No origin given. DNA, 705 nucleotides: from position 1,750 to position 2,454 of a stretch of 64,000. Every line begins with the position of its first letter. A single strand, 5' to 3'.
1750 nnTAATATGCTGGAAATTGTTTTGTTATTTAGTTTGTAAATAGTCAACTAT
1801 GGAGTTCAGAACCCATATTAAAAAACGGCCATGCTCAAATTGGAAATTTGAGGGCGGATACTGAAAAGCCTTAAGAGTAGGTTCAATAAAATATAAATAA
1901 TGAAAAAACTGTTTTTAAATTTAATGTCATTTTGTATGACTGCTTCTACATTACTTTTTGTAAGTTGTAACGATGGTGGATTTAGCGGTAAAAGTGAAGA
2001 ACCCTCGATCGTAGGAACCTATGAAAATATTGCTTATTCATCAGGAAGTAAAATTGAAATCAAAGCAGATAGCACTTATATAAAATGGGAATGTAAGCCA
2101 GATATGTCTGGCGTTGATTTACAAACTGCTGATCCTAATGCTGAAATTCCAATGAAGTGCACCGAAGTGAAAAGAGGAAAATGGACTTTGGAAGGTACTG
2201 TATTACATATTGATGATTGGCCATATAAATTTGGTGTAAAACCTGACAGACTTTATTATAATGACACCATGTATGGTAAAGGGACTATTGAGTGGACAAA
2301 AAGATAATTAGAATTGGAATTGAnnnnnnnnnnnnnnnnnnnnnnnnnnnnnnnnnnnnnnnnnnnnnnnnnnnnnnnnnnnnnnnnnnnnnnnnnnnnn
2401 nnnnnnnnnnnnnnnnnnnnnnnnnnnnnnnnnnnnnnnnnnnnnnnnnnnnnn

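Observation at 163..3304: Candidate undescribed conflict/defence locus: a stand-alone SIR2_2-like protein plus a lipoprotein, linked by a shared leader to two membrane-hairpin/coiled-coil gene pairs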

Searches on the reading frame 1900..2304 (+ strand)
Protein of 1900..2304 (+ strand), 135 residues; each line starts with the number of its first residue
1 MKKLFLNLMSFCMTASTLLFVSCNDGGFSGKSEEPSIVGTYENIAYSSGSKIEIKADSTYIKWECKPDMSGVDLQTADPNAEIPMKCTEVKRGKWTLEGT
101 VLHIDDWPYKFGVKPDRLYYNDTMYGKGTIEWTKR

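Call 6: search_protein_families(library=pfam, proteins=[window:1900-2304:+], max_evalue=1)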
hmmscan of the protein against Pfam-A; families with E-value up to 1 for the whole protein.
window:1900-2304:+ (135 aa): 0 families

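Call 7: search_protein_families(library=padloc, proteins=[window:1900-2304:+], max_evalue=1)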
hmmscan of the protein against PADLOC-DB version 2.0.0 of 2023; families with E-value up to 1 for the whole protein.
window:1900-2304:+ (135 aa): 0 families

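Call 49: find_homologous_proteins(query=window:1900-2304:+, max_evalue=0.01)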
Query window:1900-2304:+ (135 aa): 6 proteins with E <= 0.01 among 15 candidates.
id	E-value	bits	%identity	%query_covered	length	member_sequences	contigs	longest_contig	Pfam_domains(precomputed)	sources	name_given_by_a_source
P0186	5.3e-80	284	100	91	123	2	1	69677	-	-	-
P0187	4.3e-71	255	85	96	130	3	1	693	-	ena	-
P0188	3.6e-65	236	77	100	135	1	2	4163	-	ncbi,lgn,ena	-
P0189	6.1e-59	216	69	100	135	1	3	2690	-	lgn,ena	-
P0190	4.5e-50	187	68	88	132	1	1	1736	-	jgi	jgi:hypothetical protein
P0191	1.0e-38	150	60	91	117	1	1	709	-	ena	-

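Call 59: search_protein_families(library=ncbifam, proteins=[window:1900-2304:+], max_evalue=1)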
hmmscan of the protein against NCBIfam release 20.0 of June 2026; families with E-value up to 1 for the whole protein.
window:1900-2304:+ (135 aa): 1 family
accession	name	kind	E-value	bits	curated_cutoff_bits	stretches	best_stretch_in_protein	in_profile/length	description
NF045826.1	lipo_P68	equivalog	0.11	10.9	200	1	1-32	1-34/669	P68 family surface lipoprotein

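Call 60: search_protein_families(library=phrogs, proteins=[window:1900-2304:+], max_evalue=0.1)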
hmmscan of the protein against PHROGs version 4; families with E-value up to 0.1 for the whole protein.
window:1900-2304:+ (135 aa): 0 families
